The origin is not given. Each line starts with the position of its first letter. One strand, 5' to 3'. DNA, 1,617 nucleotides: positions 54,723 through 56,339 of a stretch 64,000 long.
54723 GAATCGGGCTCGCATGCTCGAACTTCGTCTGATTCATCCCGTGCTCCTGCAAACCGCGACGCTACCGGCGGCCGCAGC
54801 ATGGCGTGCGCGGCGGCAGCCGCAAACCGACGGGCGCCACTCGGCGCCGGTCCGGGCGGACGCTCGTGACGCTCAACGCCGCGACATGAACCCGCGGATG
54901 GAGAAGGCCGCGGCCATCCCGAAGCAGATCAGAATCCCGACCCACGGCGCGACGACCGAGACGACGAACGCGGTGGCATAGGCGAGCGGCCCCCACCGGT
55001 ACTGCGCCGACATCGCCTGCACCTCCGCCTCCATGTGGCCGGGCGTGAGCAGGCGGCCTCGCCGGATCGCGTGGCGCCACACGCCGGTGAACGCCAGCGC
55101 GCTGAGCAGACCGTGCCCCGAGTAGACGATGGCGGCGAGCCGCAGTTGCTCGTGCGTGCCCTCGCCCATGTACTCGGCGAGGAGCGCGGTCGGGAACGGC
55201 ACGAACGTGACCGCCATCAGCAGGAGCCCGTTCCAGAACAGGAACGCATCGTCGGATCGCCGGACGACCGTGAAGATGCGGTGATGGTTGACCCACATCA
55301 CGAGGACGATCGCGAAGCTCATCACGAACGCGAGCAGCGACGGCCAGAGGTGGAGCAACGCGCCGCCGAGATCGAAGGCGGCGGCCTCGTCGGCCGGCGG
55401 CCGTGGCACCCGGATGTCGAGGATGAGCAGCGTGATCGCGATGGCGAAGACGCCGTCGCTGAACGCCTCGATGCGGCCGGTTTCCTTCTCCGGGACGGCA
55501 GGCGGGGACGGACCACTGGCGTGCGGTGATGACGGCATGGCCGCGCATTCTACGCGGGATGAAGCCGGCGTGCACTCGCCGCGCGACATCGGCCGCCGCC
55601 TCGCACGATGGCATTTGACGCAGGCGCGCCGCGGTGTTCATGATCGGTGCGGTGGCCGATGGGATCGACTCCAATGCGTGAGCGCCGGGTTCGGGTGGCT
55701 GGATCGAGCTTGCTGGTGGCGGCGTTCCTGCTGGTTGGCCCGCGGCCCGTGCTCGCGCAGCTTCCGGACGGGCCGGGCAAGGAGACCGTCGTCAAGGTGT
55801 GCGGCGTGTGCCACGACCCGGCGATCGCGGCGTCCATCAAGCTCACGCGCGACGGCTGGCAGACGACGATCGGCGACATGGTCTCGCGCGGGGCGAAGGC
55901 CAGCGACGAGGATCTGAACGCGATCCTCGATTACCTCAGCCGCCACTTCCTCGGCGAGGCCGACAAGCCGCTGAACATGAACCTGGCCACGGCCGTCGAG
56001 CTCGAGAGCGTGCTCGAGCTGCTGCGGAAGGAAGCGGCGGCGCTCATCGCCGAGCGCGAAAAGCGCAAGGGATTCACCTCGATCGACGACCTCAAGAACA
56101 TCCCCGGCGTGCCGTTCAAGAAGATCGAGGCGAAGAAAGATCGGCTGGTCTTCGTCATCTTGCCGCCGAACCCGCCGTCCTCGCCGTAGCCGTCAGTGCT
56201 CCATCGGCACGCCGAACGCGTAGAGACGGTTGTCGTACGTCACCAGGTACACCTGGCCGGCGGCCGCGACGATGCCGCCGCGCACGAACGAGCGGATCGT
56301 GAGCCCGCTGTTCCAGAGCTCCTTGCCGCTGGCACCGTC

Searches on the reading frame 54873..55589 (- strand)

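Call 76: search_protein_families(library=pfam, proteins=[window:54873-55589:-], max_evalue=0.001)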
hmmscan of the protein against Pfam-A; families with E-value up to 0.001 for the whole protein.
window:54873-55589:- (238 aa): 1 family
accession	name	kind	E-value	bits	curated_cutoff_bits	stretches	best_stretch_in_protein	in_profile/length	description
PF06736.16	TMEM175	-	1.4e-27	96.5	25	1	39-131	1-88/88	Endosomal/lysosomal potassium channel TMEM175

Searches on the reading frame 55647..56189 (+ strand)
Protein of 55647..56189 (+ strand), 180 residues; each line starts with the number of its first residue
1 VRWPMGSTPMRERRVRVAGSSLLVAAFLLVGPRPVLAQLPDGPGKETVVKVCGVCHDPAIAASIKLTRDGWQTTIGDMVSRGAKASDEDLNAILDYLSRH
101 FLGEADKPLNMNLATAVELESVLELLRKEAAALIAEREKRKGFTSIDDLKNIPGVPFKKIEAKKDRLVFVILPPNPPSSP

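Call 76: search_protein_families(library=pfam, proteins=[window:55647-56189:+], max_evalue=0.001)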
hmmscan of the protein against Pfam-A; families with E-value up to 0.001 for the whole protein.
window:55647-56189:+ (180 aa): 2 families
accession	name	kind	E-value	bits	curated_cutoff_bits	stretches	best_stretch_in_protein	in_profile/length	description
PF12836.13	HHH_3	-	4.8e-08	33.4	27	1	107-167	4-64/65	Helix-hairpin-helix motif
PF13442.11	Cytochrome_CBB3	-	0.00043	21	27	0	44-97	6-68/68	Cytochrome C oxidase, cbb3-type, subunit III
